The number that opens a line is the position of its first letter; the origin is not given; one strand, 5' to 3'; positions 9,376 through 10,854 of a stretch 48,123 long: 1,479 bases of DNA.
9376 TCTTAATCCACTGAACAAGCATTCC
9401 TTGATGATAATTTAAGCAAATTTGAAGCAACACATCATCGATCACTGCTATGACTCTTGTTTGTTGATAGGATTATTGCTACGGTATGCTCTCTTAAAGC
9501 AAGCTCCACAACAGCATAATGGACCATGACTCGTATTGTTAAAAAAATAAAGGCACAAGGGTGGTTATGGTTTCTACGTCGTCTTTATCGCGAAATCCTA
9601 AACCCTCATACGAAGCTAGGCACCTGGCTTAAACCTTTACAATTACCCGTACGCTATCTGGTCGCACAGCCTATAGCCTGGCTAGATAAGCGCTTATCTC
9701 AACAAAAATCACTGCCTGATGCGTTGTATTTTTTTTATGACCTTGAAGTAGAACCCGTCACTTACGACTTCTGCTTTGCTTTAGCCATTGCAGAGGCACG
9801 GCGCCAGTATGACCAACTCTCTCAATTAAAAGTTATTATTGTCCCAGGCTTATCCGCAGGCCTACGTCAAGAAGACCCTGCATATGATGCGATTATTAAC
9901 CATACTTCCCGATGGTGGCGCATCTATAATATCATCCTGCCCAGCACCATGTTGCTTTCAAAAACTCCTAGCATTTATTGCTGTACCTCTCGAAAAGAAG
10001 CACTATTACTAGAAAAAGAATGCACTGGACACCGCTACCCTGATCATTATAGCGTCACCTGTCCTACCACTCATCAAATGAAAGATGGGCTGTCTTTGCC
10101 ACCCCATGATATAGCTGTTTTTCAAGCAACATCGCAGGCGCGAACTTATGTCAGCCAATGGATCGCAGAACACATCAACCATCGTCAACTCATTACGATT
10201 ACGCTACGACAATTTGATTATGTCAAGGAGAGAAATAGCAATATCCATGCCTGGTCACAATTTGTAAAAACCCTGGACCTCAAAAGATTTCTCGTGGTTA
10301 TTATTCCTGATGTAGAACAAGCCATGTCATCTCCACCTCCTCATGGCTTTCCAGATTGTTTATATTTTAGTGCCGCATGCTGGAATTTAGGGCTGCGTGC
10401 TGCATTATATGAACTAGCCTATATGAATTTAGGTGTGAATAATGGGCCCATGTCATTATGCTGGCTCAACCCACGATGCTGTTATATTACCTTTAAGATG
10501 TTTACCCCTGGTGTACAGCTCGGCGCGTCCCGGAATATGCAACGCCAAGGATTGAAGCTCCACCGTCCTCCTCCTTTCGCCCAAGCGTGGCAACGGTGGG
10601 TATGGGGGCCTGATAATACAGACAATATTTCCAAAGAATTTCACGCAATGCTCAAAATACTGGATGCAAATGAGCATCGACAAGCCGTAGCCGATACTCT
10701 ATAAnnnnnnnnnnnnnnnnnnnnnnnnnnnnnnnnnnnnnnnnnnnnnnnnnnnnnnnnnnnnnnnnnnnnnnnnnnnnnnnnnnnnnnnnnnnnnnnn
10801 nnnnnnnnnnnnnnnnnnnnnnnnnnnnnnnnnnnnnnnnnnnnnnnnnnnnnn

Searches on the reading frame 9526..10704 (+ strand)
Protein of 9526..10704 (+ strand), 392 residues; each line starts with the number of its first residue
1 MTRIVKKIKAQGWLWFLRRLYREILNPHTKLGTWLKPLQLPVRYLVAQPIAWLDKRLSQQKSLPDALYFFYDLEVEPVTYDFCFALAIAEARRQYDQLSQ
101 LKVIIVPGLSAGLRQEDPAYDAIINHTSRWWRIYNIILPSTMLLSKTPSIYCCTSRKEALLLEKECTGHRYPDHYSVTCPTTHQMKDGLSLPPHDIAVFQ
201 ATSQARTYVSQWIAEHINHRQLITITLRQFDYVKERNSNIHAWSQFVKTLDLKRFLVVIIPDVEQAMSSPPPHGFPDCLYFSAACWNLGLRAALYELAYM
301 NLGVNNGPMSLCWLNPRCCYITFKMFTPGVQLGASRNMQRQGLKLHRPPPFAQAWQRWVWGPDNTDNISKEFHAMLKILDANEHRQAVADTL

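Call 38: search_protein_families(library=pfam, proteins=[window:9526-10704:+], max_evalue=0.001)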
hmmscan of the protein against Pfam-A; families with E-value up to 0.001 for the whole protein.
window:9526-10704:+ (392 aa): 0 families

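Call 56: find_encoding_contigs(protein=window:9526-10704:+, flank=10000, max_places=10)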
Protein window:9526-10704:+ (392 aa): 1 contig read that carries it; 1 place shown.
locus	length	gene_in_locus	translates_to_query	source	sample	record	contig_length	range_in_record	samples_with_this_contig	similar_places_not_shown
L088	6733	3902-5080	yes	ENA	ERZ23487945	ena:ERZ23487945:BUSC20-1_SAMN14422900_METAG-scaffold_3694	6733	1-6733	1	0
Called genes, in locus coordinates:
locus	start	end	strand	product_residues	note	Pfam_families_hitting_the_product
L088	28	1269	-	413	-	PF01266:DAO, PF13450:NAD_binding_8 (faint)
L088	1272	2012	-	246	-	PF00005:ABC_tran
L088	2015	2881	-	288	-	PF01061:ABC2_membrane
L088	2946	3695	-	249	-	PF00106:adh_short, PF13561:adh_short_C2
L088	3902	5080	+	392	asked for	-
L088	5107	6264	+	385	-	PF01041:DegT_DnrJ_EryC1, PF01212:Beta_elim_lyase (weak)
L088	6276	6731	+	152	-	?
